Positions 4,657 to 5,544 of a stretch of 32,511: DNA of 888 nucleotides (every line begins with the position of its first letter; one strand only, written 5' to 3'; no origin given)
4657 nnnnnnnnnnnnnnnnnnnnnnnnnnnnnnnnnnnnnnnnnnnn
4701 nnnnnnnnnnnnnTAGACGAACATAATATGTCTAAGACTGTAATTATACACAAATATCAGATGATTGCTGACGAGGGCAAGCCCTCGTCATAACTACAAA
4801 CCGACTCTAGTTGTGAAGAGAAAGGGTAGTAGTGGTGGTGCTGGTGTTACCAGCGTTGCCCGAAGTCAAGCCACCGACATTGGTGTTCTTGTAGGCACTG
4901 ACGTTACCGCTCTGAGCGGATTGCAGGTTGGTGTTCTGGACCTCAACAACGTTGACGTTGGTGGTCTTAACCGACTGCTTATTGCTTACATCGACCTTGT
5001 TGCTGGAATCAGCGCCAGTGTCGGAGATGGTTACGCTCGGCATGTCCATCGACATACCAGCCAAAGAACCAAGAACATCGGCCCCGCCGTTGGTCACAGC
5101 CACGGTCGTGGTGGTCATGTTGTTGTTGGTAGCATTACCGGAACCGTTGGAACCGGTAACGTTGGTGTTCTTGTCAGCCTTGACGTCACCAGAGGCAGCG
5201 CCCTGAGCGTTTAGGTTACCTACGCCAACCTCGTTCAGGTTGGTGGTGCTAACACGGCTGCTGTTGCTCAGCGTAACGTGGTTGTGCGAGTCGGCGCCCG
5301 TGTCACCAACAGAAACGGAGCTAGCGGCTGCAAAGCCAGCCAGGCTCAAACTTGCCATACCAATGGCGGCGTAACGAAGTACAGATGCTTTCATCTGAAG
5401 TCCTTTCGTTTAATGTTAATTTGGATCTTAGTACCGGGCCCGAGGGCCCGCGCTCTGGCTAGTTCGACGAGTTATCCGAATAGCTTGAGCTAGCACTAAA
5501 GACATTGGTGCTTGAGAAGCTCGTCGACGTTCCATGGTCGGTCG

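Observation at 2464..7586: Five-gene operon of signal-peptide proteins built on an unassigned Asn/Thr/Ser-rich module, with the hallmarks of a surface fibre or coat assembly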

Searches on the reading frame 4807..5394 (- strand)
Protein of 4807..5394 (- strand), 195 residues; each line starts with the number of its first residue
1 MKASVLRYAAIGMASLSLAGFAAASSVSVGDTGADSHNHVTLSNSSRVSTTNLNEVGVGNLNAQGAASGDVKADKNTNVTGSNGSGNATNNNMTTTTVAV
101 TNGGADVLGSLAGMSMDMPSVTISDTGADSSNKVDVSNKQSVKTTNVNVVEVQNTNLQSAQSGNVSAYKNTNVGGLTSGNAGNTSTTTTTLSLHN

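Call 3: search_protein_families(library=pfam, proteins=[window:4807-5394:-], max_evalue=1)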
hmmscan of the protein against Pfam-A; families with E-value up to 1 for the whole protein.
window:4807-5394:- (195 aa): 0 families

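Call 4: search_protein_families(library=ncbifam, proteins=[window:4807-5394:-], max_evalue=1)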
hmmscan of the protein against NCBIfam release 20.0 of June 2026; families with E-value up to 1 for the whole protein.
window:4807-5394:- (195 aa): 1 family
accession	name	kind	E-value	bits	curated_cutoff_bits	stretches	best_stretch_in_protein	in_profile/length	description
NF047859.1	StressCuResBhsA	equivalog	0.51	10.9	90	1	1-67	1-64/85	multiple stress resistance protein BhsA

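Call 9: search_solved_structures(query=window:4807-5394:-, max_evalue=10, show_alignments=2)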
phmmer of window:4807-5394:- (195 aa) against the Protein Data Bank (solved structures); distinct sequences matched with E-value up to 10: 0.

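Call 11: find_homologous_proteins(query=window:4807-5394:-, max_evalue=0.001)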
Query window:4807-5394:- (195 aa): 69 proteins with E <= 0.001 among 806 candidates.
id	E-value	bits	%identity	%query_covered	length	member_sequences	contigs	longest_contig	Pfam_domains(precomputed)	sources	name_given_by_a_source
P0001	7.7e-54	200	63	100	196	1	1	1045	-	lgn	-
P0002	3.0e-52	195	59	93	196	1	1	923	-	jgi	jgi:hypothetical protein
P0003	1.1e-51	193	61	94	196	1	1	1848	-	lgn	-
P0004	6.2e-51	191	60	100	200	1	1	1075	-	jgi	jgi:flavin-binding protein dodecin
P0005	4.6e-49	185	58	93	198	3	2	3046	-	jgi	jgi:hypothetical protein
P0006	1.7e-48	183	61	99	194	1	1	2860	-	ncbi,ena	-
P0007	2.6e-48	182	56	100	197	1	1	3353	-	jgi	-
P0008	4.0e-48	182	56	99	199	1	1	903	-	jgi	jgi:hypothetical protein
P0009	4.9e-48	181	58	100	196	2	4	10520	-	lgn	-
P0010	1.4e-47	180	59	100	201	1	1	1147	-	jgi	jgi:hypothetical protein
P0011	2.6e-47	179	58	99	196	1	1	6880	-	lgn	-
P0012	3.1e-47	179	58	92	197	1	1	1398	-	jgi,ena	-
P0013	4.3e-47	178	56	100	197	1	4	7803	-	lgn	-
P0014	7.8e-47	177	61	94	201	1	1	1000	-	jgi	-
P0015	7.8e-47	177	60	93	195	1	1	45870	-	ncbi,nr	ncbi:MAG: hypothetical protein JWN01_837 [Patescibacteria group bacterium]|nr:hypothetical protein [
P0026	8.2e-44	168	58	99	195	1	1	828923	-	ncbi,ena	-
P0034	1.0e-40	157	53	100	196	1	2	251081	-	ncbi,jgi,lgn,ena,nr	ncbi:MAG TPA: hypothetical protein VMT30_00875 [Candidatus Saccharimonadia bacterium]|nr:hypothetica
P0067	6.7e-9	54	47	45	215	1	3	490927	-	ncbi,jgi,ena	-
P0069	3.2e-8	52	39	100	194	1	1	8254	-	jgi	jgi:hypothetical protein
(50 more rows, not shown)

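Call 16: find_encoding_contigs(protein=P0026, flank=8000, max_places=2)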
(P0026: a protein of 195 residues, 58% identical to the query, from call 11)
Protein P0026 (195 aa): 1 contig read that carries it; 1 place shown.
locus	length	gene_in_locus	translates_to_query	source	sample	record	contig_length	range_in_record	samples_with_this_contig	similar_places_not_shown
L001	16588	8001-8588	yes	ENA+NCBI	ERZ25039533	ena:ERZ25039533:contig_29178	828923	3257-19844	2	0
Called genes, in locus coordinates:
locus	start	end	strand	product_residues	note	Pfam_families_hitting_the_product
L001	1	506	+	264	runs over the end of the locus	PF00078:RVT_1, PF08388:GIIM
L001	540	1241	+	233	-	PF26468:GIY_YIG_3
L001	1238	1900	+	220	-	PF21818:DUF6884 (faint)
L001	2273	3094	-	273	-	PF13276:HTH_21, PF00665:rve, PF13683:rve_3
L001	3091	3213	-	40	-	-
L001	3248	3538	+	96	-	PF01527:HTH_Tnp_1, PF13384:HTH_23 (weak)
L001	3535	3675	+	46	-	-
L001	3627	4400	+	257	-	PF13276:HTH_21, PF00665:rve, PF13683:rve_3, PF13333:rve_2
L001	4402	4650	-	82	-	PF01527:HTH_Tnp_1 (weak), PF13542:HTH_Tnp_ISL3 (weak)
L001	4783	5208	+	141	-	-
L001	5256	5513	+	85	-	PF03989:DNA_gyraseA_C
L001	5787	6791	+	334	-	-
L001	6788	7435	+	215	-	-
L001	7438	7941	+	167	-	-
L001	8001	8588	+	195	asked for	-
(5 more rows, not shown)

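Call 17: find_encoding_contigs(protein=P0034, flank=8000, max_places=2)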
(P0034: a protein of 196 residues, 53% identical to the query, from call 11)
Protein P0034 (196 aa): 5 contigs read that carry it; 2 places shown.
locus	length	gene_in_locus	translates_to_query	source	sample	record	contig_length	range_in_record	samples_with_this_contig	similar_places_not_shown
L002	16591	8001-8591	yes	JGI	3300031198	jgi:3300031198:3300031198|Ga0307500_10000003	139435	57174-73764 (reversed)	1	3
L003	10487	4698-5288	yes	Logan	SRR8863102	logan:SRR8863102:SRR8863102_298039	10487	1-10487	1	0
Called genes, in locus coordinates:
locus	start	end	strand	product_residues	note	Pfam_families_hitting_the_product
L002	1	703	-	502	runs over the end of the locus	-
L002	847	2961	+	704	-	PF02518:HATPase_c, PF00204:DNA_gyraseB, PF01751:Toprim, PF00986:DNA_gyraseB_C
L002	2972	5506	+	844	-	PF00521:DNA_topoisoIV, PF03989:DNA_gyraseA_C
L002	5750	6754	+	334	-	-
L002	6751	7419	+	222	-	-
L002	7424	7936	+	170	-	-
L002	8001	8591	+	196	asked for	-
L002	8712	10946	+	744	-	-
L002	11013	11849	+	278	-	PF02681:DUF212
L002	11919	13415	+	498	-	-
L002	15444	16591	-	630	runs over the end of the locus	PF02687:FtsX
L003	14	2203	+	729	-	PF00521:DNA_topoisoIV, PF03989:DNA_gyraseA_C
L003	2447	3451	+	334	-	-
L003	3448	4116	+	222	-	-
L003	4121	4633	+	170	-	-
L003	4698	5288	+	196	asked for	-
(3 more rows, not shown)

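Call 19: find_encoding_contigs(protein=P0069, flank=8000, max_places=2)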
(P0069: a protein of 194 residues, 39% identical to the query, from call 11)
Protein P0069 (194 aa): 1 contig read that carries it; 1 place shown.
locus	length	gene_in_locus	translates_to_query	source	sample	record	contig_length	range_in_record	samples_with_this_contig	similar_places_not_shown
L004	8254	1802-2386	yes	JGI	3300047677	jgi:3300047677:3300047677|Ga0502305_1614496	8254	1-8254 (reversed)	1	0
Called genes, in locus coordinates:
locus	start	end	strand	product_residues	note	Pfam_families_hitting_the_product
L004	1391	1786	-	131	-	-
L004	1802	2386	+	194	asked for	-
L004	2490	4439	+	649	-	-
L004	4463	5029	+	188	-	-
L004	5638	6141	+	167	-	PF00583:Acetyltransf_1 (weak)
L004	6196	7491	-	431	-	PF00702:Hydrolase, PF13419:HAD_2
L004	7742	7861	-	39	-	-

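Call 20: find_encoding_contigs(protein=P0067, flank=8000, max_places=2)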
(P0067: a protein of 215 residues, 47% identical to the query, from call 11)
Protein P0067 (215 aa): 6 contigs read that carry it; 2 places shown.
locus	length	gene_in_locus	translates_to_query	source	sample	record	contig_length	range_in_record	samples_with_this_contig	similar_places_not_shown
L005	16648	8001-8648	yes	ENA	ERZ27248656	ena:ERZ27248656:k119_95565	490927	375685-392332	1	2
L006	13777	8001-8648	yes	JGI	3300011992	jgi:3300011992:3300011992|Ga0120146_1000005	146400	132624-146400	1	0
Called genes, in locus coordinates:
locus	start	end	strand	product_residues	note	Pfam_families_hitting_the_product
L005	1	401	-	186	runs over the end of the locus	-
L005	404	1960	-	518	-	PF00801:PKD, PF18911:PKD_4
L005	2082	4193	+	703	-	PF02518:HATPase_c, PF00204:DNA_gyraseB, PF01751:Toprim, PF00986:DNA_gyraseB_C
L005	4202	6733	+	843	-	PF00521:DNA_topoisoIV, PF03989:DNA_gyraseA_C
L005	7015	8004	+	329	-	-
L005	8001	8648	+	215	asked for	-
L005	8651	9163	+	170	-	-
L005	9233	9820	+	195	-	-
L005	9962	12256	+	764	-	-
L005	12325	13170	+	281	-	PF02681:DUF212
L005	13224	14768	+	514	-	-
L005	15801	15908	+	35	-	-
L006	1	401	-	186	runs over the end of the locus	-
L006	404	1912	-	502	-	PF00801:PKD, PF18911:PKD_4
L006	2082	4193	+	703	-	PF02518:HATPase_c, PF00204:DNA_gyraseB, PF01751:Toprim, PF00986:DNA_gyraseB_C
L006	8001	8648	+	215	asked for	-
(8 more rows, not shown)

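Call 21: search_protein_representatives(alignment_id=A1)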
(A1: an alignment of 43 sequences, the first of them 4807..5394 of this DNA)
Query: 43 sequences, 196 profile positions. Proteins with E-value up to 0.001 (for the whole library): 1600; up to 1e-10: 647; up to 1e-30: 158. The best 150 are listed.
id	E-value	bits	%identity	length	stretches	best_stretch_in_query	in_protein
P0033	1.0e-74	267.3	-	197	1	1-196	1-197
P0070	6.8e-70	251.5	-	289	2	9-196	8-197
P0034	3.8e-66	239.3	-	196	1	1-196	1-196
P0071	2.1e-65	236.8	-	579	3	15-178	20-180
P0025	3.3e-65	236.2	-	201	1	1-196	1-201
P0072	3.0e-63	229.8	-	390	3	29-194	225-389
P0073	3.4e-58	213.3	-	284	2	13-196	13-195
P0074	3.9e-58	213.1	-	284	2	2-196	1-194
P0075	7.6e-57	208.9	-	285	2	2-194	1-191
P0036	1.5e-56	207.9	-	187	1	14-196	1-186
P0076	3.5e-56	206.7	-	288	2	11-196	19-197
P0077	1.4e-55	204.8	-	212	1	1-196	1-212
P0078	1.6e-55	204.6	-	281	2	23-186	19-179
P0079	2.2e-54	200.9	-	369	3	29-196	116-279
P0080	5.1e-54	199.7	-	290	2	5-196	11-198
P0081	9.4e-52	192.3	-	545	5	32-194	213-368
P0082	2.7e-51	190.8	-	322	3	31-196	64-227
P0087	2.3e-47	178.0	-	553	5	29-195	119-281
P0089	2.2e-46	174.7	-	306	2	30-196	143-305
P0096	1.9e-45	171.7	-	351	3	27-196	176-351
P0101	1.1e-44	169.2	-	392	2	9-196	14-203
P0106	4.4e-43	164.0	-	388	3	50-196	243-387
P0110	1.7e-42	162.1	-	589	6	27-184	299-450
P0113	3.8e-41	157.7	-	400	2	7-195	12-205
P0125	1.0e-38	149.7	-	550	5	30-183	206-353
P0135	7.0e-38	147.0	-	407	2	10-196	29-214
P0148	1.9e-36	142.3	-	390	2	13-194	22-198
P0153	3.7e-36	141.4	-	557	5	30-194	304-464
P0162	6.2e-35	137.4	-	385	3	81-196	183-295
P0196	3.1e-32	128.6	-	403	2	30-175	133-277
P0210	2.9e-31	125.4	-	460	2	29-186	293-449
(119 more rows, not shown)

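Call 22: predict_structure(alignment_id=A1)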
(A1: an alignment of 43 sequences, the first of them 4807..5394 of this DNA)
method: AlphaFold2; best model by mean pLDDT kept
length: 195 residues; sequences in the alignment: 43
mean_pLDDT: 50.6   pTM: 0.31
mean pLDDT of the five models: 50.6, 44.6, 37.8, 37.7, 29.5
residues with pLDDT >= 90: 0; 70-90: 18; 50-70: 57; < 50: 120
segments of 3 or more residues with pLDDT < 50: 1-25, 40-60, 90-100, 104-118, 132-156, 185-195
pLDDT, mean of each block of 10 residues (from residue 1): 31 33 48 53 44 44 58 68 63 45 49 48 52 46 44 48 70 70 50 44
secondary structure, 60 per line:
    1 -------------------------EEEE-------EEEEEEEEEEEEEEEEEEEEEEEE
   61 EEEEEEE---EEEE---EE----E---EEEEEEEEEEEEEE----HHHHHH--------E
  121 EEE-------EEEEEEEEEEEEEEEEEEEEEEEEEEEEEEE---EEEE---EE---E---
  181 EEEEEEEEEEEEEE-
elements in order: E26-29 E37-67 E71-74 E88-101 H106-111 E120-123 E131-161 E165-168 E181-194

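Call 25: find_related_loci(query=A2, collection=genome_contigs, flank=8000)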
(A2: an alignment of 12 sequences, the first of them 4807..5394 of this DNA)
Query A2 (195 aa) in genome_contigs; peptide patterns used: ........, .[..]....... (x = any residue, [..] = any of these).
357 stretches matched a pattern; 17 encode a relative of the query (tblastn E <= 1e-3); 17 distinct loci.
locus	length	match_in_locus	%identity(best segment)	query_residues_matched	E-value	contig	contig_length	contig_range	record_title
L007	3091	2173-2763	59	1-195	2e-56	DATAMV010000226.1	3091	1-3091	MAG TPA_asm: Candidatus Saccharimonadia bacterium isolate SMAG_U7000 k141_735718, whole genome shotgun sequence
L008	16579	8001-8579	58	2-195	7e-55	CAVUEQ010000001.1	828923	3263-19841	MAG: uncultured bacterium isolate MFD04944.bin.2.55 genome assembly, contig: contig_29178, whole genome shotgun sequence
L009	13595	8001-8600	57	1-195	2e-52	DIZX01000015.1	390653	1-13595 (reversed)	MAG TPA_asm: Patescibacteria group bacterium UBA6017 UBA6017_contig_72, whole genome shotgun sequence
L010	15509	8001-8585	57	1-195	1e-52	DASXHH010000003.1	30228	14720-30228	MAG TPA_asm: Candidatus Saccharimonadia bacterium isolate SMAG_U5188 k141_567117, whole genome shotgun sequence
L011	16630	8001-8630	54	2-191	7e-52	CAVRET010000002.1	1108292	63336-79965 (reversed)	MAG: uncultured bacterium isolate MFD04463.bin.1.58 genome assembly, contig: contig_10051, whole genome shotgun sequence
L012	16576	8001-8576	54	1-195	5e-45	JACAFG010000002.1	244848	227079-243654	MAG: Candidatus Saccharibacteria bacterium isolate G2_22 scaffold_15, whole genome shotgun sequence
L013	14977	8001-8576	51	1-195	2e-40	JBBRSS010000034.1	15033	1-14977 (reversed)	MAG: Candidatus Saccharimonadia bacterium isolate La2_metabat2.113 La2_metabat2.113_K_274811L15033_cov_74.2575, whole ge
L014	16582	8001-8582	55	1-195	1e-38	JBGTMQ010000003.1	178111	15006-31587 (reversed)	MAG: Candidatus Saccharimonadia bacterium isolate JTS-RE368 k141_9947649, whole genome shotgun sequence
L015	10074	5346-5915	52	2-195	2e-38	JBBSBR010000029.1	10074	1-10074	MAG: Candidatus Saccharimonadia bacterium isolate La6_metabat2.164 La6_metabat2.164_K_1899368_L_10074_cov_31.2922, whole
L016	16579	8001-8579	50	1-195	8e-36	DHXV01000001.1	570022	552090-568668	MAG TPA_asm: Patescibacteria group bacterium UBA5147 UBA5147_contig_353, whole genome shotgun sequence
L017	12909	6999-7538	55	1-183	1e-34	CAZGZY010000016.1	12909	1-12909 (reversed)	MAG TPA_asm: uncultured Candidatus Saccharimonadales bacterium isolate SRP200132_co1_597 genome assembly, contig: NODE_8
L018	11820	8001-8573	49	1-195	7e-32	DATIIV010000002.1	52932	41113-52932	MAG TPA_asm: Candidatus Saccharimonadia bacterium isolate SMAG_U15674 k141_604486, whole genome shotgun sequence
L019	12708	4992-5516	48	1-179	2e-28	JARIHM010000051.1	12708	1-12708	MAG: Candidatus Saccharibacteria bacterium isolate CullarsAll.DT.42 k141_323150, whole genome shotgun sequence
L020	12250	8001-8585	51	1-195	1e-33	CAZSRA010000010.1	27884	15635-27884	MAG TPA_asm: uncultured Candidatus Saccharimonadales bacterium isolate SRP200132_co1_243 genome assembly, contig: NODE_2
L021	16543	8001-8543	60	1-181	4e-53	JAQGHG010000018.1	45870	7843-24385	MAG: Patescibacteria group bacterium isolate RYN_427 scaffold_1043394, whole genome shotgun sequence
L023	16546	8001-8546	40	1-182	1e-8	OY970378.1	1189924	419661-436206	MAG: Candidatus Parcubacteria bacterium isolate MFD01275.bin.c.8 genome assembly, chromosome: 1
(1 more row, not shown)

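Call 27: search_protein_families(library=pfam, proteins=[P0081, P0087, P0110, P0125, P0153, P0071, P0196, P0210, P0101, P0072], max_evalue=1)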
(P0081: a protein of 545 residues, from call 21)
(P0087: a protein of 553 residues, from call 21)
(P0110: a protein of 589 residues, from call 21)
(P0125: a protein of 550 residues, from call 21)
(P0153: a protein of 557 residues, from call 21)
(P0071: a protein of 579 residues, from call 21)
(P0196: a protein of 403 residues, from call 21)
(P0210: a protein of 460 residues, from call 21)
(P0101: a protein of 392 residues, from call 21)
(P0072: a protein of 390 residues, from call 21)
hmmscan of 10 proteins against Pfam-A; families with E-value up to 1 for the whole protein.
P0081 (545 aa): 0 families

P0087 (553 aa): 0 families

P0110 (589 aa): 1 family
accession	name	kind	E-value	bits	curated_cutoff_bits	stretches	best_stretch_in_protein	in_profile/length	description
PF22384.1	PBP2_Ca3427_like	-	0.052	14.4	27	1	89-145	2-60/95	Ca3427-like PBP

P0125 (550 aa): 1 family
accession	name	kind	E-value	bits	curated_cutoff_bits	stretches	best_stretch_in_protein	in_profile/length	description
PF12286.13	DUF3622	-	0.031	15.1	22.2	0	32-51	36-55/71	Protein of unknown function (DUF3622)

P0153 (557 aa): 0 families

P0071 (579 aa): 0 families

P0196 (403 aa): 0 families

P0210 (460 aa): 0 families

P0101 (392 aa): 1 family
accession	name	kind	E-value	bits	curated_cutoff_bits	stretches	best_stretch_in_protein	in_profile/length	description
PF18205.6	VPDSG-CTERM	-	0.19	12.1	25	1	18-35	6-23/26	VPDSG-CTERM motif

P0072 (390 aa): 0 families

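Call 28: list_cluster_members(proteins=[P0081, P0087, P0110, P0125, P0071, P0196, P0210, P0101, P0079, P0070])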
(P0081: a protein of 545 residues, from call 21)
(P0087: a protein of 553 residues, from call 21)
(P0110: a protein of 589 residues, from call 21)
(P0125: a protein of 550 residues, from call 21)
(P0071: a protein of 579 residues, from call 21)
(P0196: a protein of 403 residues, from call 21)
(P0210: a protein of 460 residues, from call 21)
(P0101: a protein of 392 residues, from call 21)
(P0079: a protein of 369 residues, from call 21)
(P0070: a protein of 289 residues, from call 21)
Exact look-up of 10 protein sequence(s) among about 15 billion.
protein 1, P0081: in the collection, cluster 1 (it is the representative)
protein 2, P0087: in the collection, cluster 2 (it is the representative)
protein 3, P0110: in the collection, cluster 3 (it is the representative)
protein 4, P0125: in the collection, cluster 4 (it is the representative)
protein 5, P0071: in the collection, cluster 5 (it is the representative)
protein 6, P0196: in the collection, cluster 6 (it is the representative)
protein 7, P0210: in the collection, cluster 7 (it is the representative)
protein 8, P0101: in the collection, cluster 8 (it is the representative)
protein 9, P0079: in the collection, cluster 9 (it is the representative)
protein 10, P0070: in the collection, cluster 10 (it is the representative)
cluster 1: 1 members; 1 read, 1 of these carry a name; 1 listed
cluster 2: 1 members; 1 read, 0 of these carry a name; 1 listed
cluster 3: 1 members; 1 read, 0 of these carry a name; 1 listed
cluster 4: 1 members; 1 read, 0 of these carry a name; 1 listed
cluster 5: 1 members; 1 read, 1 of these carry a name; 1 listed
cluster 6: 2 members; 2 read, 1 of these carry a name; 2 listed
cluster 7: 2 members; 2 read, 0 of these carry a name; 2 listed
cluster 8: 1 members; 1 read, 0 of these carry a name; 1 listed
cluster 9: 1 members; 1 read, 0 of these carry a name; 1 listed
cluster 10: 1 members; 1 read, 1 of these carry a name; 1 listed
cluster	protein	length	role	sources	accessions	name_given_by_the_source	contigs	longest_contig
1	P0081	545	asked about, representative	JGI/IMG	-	hypothetical protein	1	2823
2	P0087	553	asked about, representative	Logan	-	-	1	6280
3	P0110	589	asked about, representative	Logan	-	-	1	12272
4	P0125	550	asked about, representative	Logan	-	-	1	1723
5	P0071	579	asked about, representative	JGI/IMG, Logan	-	hypothetical protein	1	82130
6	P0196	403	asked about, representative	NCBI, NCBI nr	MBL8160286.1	hypothetical protein JNJ66_07580 [Candidatus Saccharibacteria bacterium] | hypothetical protein [Candidatus Saccharibacteria bacterium]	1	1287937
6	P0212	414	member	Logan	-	-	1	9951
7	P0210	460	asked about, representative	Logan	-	-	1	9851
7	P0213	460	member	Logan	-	-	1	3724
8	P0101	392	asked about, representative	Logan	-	-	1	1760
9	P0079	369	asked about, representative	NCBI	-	-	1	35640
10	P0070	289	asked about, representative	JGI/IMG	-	hypothetical protein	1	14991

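Call 40: search_solved_structures(query=A1, max_evalue=10, show_alignments=3)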
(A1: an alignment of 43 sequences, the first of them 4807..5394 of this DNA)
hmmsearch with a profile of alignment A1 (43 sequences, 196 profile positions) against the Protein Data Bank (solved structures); distinct sequences matched with E-value up to 10: 1.
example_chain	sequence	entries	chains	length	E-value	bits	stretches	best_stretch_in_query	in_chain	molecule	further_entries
2fbo_J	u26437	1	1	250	0.73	13.1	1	115-158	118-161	variable region-containing chitin-binding protein 3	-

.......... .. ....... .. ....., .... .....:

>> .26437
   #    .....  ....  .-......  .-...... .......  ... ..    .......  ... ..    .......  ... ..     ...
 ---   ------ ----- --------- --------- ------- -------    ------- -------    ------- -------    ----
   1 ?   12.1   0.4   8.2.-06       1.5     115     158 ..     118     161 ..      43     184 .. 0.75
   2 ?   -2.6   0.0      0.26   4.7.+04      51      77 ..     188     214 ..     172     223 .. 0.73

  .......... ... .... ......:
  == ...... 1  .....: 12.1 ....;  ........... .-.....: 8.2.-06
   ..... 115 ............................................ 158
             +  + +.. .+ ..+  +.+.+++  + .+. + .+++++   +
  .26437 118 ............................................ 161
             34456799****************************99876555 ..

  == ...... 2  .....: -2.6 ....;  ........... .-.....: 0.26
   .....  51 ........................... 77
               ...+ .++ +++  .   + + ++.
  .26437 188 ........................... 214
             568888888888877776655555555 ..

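Call 70: find_encoding_contigs(protein=P0110, flank=6000, max_places=1)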
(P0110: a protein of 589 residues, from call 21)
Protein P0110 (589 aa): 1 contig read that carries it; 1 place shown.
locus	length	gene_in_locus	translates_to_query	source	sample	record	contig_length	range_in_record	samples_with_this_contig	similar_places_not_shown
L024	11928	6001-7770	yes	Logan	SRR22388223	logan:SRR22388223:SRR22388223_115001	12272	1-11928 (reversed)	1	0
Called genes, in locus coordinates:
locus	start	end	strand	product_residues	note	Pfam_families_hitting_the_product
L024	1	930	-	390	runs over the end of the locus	-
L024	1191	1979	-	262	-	-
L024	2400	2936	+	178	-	-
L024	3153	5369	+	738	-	-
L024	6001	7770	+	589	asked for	-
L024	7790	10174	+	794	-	-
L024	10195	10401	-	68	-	-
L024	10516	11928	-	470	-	?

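Call 71: find_encoding_contigs(protein=P0071, flank=8000, max_places=1)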
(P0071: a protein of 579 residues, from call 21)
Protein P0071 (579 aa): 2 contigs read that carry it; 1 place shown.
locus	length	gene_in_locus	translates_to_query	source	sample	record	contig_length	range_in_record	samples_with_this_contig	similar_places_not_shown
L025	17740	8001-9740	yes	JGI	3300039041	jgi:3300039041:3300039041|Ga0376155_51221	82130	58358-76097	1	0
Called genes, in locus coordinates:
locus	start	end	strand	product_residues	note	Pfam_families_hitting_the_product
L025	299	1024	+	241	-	-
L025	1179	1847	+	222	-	PF01746:tRNA_m1G_MT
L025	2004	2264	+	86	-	-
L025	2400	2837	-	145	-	PF12802:MarR_2 (weak), PF01047:MarR (weak)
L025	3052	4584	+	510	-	PF03136:Pup_ligase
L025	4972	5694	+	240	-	-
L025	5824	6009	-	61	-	-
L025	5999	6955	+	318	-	-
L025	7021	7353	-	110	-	-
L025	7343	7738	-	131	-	-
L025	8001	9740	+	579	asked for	-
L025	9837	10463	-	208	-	-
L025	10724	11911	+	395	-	PF00291:PALP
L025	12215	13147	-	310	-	PF01545:Cation_efflux, PF16916:ZT_dimer (weak)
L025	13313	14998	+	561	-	PF00535:Glycos_transf_2, PF13641:Glyco_tranf_2_3, PF13506:Glyco_transf_21, PF13632:Glyco_trans_2_3, PF03552:Cellulose_synt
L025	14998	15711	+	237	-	PF25973:BSH_CzcB (faint), PF00364:Biotin_lipoyl (faint), PF25984:BSH_YknX (weak)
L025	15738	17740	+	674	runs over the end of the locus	PF17652:Glyco_hydro81C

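Call 79: search_protein_families(library=pfam, proteins=[L024:7790-10174:+, L023:8648-11026:+, L004:2472-4439:+, L004:4463-5029:+, L024:3153-5369:+, L024:2400-2936:+], max_evalue=0.1)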
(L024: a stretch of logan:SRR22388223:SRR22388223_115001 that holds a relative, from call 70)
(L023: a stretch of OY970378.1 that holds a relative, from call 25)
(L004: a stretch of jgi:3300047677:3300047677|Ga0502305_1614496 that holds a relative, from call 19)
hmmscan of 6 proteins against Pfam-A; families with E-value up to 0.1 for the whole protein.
L024:7790-10174:+ (794 aa): 0 families

L023:8648-11026:+ (792 aa): 1 family
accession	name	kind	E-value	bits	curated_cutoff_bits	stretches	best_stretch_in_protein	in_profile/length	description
PF15534.11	Ntox35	-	0.013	16.5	23.6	1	254-302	19-66/78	Bacterial toxin 35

L004:2472-4439:+ (655 aa): 0 families

L004:4463-5029:+ (188 aa): 0 families

L024:3153-5369:+ (738 aa): 0 families

L024:2400-2936:+ (178 aa): 1 family
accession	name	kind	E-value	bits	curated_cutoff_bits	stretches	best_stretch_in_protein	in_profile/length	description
PF07589.16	PEP-CTERM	-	0.044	14.3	20.7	1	153-174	1-23/24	PEP-CTERM motif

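Call 87: find_encoding_contigs(protein=P0087, flank=6000, max_places=1)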
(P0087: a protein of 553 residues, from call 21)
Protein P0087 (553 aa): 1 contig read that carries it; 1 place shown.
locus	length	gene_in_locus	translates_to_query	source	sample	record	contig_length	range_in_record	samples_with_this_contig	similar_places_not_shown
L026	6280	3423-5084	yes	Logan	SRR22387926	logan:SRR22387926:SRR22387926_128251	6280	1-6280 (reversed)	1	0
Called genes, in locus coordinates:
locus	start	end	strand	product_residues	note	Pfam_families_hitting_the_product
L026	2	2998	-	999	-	?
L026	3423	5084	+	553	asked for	-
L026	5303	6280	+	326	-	?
